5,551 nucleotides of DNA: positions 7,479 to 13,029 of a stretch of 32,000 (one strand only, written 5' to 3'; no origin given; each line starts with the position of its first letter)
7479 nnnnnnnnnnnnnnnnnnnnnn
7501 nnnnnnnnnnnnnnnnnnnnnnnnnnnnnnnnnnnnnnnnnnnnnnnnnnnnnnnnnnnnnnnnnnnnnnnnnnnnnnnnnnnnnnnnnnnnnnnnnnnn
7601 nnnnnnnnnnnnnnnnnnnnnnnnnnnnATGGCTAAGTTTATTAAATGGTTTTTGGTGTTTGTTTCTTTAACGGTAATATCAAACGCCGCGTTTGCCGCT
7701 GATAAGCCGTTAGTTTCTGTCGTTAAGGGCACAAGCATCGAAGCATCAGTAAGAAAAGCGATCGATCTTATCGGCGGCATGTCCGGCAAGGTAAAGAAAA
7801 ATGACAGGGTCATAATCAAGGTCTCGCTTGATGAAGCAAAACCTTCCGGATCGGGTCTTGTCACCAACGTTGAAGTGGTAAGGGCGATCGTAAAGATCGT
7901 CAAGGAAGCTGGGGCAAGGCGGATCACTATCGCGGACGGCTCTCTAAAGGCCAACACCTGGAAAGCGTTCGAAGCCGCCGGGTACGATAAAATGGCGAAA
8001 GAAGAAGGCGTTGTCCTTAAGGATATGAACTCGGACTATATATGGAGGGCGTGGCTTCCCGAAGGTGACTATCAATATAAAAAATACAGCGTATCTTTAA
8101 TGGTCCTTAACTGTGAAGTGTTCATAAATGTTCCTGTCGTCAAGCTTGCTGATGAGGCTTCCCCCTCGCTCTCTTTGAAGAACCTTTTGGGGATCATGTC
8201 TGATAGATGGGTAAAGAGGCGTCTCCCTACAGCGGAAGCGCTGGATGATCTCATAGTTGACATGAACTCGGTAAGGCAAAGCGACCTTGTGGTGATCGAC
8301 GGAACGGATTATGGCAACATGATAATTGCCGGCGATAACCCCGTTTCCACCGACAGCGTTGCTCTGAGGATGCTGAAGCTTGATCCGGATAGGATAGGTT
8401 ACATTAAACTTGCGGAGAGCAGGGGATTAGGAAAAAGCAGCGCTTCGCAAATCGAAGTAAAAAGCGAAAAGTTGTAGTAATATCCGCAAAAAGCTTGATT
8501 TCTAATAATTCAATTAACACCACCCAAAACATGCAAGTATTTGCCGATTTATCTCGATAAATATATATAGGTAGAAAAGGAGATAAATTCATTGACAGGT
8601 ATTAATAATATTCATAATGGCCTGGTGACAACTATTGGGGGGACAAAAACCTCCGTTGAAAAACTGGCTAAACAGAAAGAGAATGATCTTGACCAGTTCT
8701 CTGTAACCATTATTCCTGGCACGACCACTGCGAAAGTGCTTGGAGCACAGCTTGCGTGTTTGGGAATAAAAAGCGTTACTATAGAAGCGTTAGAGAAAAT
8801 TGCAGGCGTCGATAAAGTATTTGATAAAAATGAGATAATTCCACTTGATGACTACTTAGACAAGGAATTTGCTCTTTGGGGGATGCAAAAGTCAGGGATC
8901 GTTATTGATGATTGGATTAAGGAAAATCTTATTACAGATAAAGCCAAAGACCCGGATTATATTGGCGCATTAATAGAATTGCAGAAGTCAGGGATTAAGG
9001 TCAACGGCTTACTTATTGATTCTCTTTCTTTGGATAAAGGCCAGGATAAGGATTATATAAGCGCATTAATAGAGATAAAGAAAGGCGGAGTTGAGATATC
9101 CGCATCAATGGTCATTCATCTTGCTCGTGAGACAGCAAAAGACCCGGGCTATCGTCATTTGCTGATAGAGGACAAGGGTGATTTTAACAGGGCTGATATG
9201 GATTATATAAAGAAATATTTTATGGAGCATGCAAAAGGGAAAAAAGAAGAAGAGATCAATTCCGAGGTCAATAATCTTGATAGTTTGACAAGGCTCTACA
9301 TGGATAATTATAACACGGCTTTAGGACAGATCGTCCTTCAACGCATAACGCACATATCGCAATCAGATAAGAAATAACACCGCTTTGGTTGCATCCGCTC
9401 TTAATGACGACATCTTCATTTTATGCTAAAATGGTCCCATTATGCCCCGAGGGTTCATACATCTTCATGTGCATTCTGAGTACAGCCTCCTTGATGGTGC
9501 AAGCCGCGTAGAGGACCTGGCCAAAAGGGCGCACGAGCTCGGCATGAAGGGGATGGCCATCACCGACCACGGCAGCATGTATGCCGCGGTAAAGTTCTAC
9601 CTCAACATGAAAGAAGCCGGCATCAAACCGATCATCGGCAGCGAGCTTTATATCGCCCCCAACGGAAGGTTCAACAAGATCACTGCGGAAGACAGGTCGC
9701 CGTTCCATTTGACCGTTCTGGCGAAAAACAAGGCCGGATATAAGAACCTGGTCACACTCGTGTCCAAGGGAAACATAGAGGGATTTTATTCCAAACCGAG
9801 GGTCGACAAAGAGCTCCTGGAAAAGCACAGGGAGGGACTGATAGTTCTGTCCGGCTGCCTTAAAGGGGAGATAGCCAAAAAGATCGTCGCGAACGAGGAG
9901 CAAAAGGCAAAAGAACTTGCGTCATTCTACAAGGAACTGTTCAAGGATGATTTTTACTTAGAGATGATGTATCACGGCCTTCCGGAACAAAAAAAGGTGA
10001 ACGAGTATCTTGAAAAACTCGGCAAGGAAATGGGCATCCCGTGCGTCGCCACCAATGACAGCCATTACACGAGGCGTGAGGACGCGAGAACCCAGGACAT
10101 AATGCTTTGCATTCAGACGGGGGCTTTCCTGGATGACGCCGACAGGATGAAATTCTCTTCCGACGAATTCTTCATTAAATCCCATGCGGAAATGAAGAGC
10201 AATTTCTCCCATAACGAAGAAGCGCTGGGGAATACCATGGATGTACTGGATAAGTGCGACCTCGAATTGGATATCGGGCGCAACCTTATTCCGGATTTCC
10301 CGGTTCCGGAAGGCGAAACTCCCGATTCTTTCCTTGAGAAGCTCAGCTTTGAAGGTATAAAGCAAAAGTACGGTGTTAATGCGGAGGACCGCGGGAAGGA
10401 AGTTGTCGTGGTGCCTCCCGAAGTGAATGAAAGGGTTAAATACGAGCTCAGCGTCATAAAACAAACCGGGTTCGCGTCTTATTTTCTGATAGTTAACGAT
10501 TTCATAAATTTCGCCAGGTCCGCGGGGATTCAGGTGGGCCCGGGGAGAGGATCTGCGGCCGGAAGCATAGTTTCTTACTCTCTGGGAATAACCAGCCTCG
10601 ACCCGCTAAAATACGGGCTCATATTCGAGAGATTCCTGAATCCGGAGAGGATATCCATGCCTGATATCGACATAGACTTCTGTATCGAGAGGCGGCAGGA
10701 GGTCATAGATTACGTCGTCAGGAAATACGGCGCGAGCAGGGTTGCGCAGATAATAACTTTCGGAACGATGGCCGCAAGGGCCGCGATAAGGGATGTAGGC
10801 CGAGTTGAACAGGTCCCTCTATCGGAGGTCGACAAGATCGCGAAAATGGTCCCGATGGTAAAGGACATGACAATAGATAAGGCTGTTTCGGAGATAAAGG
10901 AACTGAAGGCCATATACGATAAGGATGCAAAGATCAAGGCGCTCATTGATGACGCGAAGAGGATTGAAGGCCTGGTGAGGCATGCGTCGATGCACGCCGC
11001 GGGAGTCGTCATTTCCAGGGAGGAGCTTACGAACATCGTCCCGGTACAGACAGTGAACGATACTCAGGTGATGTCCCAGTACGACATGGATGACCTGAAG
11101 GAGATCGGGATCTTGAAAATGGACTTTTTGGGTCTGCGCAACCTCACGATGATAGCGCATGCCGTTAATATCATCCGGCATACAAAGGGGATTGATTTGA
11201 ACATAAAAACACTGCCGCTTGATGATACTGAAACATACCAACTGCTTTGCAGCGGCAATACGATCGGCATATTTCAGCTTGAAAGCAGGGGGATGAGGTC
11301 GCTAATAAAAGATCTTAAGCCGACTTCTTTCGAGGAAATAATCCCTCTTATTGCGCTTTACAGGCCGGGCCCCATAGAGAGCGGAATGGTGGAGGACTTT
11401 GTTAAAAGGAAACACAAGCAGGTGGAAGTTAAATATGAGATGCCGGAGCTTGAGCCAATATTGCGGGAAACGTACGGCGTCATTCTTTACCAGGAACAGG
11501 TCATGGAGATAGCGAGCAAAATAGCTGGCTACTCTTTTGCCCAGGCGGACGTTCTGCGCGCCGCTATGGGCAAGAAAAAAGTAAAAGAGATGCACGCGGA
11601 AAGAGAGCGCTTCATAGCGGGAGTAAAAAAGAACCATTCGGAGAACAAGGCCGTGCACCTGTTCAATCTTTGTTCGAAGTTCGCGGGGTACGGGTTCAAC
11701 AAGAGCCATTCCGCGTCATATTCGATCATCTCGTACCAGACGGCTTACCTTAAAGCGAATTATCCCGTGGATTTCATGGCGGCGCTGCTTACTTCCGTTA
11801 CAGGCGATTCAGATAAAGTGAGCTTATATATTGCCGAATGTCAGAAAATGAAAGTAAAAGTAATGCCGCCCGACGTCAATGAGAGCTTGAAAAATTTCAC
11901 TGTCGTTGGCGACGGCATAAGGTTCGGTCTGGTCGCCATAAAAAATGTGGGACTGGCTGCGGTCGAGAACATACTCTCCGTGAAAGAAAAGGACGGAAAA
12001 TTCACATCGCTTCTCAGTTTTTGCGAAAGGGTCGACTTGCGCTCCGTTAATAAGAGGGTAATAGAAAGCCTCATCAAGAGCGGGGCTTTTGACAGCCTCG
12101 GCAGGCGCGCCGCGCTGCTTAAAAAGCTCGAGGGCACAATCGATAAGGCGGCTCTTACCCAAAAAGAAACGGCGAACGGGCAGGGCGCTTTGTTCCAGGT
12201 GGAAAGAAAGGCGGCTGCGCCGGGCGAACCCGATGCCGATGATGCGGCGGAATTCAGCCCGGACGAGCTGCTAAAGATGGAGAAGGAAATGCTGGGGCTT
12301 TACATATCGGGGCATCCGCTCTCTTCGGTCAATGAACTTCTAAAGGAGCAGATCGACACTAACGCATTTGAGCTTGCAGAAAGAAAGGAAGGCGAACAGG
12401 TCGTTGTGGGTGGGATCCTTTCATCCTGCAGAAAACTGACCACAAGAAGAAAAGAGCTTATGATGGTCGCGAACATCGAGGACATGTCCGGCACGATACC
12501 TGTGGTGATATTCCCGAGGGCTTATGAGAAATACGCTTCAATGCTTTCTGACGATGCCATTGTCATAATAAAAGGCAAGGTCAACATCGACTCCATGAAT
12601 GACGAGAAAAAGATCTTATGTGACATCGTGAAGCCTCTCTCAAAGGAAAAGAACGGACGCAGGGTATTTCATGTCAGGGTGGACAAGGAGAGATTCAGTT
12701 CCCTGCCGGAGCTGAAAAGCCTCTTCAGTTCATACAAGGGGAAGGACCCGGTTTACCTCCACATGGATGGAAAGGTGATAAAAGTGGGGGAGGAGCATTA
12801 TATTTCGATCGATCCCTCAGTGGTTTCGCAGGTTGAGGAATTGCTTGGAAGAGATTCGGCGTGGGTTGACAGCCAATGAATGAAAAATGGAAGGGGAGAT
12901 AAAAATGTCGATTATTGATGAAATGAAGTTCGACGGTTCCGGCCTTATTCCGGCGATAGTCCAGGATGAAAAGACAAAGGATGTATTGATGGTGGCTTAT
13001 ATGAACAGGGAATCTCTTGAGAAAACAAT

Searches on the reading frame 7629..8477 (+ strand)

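Call 23: search_protein_families(library=pfam, proteins=[window:7629-8477:+], max_evalue=0.00001)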
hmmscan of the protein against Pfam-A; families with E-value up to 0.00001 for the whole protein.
window:7629-8477:+ (282 aa): 1 family
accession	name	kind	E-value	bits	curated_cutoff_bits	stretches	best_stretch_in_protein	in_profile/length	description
PF04015.17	DUF362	-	3.3e-32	112.6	24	1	61-245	1-198/200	Domain of unknown function (DUF362)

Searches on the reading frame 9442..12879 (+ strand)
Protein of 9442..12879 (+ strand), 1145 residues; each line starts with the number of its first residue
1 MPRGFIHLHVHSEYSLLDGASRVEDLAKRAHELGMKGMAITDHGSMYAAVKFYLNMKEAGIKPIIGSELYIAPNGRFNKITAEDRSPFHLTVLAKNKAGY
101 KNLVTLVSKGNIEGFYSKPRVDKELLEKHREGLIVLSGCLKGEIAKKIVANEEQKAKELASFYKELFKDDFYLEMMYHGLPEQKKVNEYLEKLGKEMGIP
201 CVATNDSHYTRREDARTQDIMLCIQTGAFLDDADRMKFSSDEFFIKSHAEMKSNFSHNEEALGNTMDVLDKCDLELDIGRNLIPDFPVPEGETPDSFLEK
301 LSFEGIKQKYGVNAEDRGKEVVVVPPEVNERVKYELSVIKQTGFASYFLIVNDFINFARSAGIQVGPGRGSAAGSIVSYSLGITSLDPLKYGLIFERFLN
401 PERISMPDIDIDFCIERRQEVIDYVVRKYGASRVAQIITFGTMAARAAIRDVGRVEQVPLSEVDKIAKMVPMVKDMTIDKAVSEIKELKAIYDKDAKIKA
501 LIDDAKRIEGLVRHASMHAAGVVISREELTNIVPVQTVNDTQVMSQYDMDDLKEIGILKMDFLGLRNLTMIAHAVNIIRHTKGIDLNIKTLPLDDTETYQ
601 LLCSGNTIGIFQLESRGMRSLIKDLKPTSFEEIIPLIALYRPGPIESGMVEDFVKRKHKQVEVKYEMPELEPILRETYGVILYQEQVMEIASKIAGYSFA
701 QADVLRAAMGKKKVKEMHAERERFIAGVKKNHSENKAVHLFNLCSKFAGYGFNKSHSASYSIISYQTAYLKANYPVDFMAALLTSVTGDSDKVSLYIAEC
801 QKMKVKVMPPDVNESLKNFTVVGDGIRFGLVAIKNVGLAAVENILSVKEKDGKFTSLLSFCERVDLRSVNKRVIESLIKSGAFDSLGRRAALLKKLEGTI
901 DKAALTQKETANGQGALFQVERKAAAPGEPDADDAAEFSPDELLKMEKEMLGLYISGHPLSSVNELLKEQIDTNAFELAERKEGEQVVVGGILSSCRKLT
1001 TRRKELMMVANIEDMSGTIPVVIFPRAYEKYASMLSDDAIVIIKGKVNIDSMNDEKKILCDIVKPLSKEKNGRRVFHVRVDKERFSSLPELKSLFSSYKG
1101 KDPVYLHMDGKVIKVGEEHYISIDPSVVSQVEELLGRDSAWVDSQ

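Call 23: search_protein_families(library=pfam, proteins=[window:9442-12879:+], max_evalue=0.00001)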
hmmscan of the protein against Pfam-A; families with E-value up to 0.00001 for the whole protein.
window:9442-12879:+ (1145 aa): 5 families
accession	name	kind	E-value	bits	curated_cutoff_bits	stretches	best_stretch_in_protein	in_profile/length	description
PF07733.18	DNA_pol3_alpha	-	6.3e-102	341.1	23.9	1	297-564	2-260/260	Bacterial DNA polymerase III alpha NTPase domain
PF17657.6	DNA_pol3_finger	-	3e-67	225.5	22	1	567-731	1-165/166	Bacterial DNA polymerase III alpha subunit finger domain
PF02811.25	PHP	-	8.9e-57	192.4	26.4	1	7-178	1-164/164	PHP domain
PF14579.12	HHH_6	-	6.3e-29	100.5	25.6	1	804-889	1-87/90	Helix-hairpin-helix motif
PF01336.31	tRNA_anti-codon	-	1e-08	35.4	27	1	987-1061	1-70/75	OB-fold nucleic acid binding domain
